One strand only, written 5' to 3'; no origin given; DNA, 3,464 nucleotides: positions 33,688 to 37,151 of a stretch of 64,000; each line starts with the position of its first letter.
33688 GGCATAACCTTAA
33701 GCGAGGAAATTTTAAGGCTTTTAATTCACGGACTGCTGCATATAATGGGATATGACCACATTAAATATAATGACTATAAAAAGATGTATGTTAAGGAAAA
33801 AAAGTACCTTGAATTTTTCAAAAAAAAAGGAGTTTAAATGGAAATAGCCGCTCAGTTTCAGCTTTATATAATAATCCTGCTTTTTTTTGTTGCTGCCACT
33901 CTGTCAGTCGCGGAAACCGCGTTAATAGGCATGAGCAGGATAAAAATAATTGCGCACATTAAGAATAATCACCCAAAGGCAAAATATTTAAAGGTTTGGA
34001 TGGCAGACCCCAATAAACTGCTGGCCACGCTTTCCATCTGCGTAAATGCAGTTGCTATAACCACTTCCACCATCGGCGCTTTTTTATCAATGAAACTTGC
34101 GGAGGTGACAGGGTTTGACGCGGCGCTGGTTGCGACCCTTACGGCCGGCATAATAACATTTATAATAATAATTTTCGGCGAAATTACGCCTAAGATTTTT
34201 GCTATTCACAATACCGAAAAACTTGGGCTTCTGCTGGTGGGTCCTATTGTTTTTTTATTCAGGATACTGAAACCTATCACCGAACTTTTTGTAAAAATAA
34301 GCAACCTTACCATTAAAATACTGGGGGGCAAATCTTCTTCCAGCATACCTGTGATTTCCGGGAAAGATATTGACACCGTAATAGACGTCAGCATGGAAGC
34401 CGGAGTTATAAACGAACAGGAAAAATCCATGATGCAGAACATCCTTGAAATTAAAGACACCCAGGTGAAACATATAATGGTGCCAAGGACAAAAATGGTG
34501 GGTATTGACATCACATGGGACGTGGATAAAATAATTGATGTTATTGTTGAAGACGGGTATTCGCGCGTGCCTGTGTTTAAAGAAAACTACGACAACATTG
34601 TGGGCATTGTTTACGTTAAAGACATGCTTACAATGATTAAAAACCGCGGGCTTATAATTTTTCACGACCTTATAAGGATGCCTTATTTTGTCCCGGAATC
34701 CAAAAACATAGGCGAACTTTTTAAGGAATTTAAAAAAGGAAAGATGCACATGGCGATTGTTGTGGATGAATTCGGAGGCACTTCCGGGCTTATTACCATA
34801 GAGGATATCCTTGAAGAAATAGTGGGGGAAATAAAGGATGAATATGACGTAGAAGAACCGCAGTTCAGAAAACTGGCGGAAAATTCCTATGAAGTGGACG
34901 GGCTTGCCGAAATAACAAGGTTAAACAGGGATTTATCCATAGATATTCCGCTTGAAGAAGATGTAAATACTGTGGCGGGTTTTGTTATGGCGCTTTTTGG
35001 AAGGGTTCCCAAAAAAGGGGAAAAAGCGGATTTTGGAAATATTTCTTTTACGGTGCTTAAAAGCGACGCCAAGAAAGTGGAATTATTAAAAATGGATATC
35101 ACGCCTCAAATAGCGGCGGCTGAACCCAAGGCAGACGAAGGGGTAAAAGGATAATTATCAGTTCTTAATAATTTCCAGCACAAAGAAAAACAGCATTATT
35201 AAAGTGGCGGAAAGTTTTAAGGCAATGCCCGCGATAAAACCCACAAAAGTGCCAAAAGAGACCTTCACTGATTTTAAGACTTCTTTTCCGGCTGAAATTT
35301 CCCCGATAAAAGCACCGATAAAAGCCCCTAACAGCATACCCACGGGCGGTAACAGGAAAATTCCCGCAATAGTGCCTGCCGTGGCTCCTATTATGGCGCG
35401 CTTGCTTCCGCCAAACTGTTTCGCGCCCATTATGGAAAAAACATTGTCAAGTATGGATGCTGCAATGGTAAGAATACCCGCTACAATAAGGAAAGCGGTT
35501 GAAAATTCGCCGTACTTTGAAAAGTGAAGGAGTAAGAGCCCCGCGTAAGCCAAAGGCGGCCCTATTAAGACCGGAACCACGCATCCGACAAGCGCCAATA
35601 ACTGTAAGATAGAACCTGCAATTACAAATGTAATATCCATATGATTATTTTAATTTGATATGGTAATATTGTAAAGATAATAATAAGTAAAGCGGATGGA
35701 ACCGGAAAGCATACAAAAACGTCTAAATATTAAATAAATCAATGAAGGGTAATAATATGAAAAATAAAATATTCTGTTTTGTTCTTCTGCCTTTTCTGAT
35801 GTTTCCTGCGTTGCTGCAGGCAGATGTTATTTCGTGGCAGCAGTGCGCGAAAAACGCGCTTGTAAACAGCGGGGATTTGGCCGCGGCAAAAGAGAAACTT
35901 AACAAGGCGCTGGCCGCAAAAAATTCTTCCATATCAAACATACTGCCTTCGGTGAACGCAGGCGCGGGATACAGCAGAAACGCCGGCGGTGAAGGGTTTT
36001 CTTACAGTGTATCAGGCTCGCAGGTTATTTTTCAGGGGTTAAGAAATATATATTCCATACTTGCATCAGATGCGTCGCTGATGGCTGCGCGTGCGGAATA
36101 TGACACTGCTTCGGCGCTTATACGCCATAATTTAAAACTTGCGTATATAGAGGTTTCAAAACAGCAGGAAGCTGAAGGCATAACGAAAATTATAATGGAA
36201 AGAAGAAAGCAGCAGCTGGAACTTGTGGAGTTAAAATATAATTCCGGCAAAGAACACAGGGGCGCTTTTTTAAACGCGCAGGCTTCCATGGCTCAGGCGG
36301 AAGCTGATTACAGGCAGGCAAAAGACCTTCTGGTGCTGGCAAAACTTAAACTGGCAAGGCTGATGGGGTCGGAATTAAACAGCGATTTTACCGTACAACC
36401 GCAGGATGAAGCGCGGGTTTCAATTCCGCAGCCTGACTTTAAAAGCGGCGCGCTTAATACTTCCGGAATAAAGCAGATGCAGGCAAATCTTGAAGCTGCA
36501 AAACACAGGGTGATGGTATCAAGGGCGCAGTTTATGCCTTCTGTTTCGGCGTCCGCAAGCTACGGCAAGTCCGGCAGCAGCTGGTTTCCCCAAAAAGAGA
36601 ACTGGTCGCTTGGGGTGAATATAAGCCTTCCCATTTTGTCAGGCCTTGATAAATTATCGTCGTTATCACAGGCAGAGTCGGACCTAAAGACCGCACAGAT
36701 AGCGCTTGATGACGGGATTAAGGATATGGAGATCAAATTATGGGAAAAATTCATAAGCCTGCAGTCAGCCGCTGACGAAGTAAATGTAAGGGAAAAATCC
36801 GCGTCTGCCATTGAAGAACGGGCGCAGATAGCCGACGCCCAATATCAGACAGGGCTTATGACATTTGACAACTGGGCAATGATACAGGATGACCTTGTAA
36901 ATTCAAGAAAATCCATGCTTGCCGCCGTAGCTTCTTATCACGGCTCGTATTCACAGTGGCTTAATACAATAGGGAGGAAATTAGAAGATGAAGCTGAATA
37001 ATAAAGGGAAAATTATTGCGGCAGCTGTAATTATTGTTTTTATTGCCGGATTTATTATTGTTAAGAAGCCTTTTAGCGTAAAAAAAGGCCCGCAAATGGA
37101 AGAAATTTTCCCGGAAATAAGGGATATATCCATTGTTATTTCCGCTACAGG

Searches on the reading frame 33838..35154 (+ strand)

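Call 19: search_protein_families(library=pfam, proteins=[window:33838-35154:+], max_evalue=0.001)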
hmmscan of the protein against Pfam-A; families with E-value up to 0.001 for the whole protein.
window:33838-35154:+ (438 aa): 3 families
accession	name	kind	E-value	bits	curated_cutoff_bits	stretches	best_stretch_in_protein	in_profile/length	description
PF01595.25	CNNM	-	4.7e-39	134.3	28.4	1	11-195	2-181/181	Cyclin M transmembrane N-terminal domain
PF03471.22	CorC_HlyC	-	1.3e-20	73.6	27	1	345-421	2-79/81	Transporter associated domain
PF00571.33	CBS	-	1.7e-14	54.3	24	2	282-329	9-56/57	CBS domain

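Call 58: search_protein_families(library=ncbifam, proteins=[window:33838-35154:+], max_evalue=0.00001)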
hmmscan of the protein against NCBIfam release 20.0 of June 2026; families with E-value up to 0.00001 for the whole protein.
window:33838-35154:+ (438 aa): 4 families
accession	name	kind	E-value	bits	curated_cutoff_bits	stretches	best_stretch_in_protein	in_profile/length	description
TIGR03520.1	GldE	subfamily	2.1e-89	300.5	376.05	1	12-421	1-407/408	gliding motility-associated protein GldE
NF052568.1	PolamExpPaeASal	equivalog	3.9e-59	200.6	500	1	8-416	4-419/424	polyamine export protein PaeA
NF011675.0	PRK15094.1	equivalog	4e-56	190.5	379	1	180-424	39-284/292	CNNM family magnesium/cobalt transport protein CorC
NF008604.1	PRK11573.1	equivalog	1.2e-51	175.9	475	1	9-418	10-415/428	hypothetical protein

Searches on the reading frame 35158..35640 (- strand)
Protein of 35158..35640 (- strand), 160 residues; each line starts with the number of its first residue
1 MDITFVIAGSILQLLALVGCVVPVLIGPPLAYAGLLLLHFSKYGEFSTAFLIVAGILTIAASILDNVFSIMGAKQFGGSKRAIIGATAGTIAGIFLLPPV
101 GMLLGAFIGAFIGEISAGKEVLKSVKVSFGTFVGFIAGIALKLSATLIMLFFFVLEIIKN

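Call 19: search_protein_families(library=pfam, proteins=[window:35158-35640:-], max_evalue=0.001)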
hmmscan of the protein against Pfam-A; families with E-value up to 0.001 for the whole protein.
window:35158-35640:- (160 aa): 1 family
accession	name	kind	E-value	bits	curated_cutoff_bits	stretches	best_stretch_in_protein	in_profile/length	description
PF04306.18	DUF456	-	2.7e-36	125.4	29.4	1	21-156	1-138/139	Protein of unknown function (DUF456)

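Call 58: search_protein_families(library=ncbifam, proteins=[window:35158-35640:-], max_evalue=0.00001)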
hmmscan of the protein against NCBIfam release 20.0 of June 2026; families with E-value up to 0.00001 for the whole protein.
window:35158-35640:- (160 aa): 0 families

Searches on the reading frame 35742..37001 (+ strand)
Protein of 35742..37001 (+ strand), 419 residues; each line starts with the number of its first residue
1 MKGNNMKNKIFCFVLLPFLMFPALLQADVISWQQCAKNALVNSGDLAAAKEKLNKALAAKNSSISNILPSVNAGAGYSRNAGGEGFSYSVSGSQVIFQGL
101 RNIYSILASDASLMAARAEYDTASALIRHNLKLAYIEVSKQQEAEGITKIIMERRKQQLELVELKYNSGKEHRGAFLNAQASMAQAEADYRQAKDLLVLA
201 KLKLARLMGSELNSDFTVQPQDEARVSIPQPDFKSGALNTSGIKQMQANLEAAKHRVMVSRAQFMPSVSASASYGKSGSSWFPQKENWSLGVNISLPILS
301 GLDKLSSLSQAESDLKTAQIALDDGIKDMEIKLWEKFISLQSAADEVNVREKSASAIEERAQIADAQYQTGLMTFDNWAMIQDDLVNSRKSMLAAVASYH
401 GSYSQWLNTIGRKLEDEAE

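Call 19: search_protein_families(library=pfam, proteins=[window:35742-37001:+], max_evalue=0.001)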
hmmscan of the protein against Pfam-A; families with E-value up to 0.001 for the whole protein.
window:35742-37001:+ (419 aa): 1 family
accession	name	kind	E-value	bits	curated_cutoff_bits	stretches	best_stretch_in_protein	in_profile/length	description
PF02321.23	OEP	-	9.4e-49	166.2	22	2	241-411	13-187/187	Outer membrane efflux protein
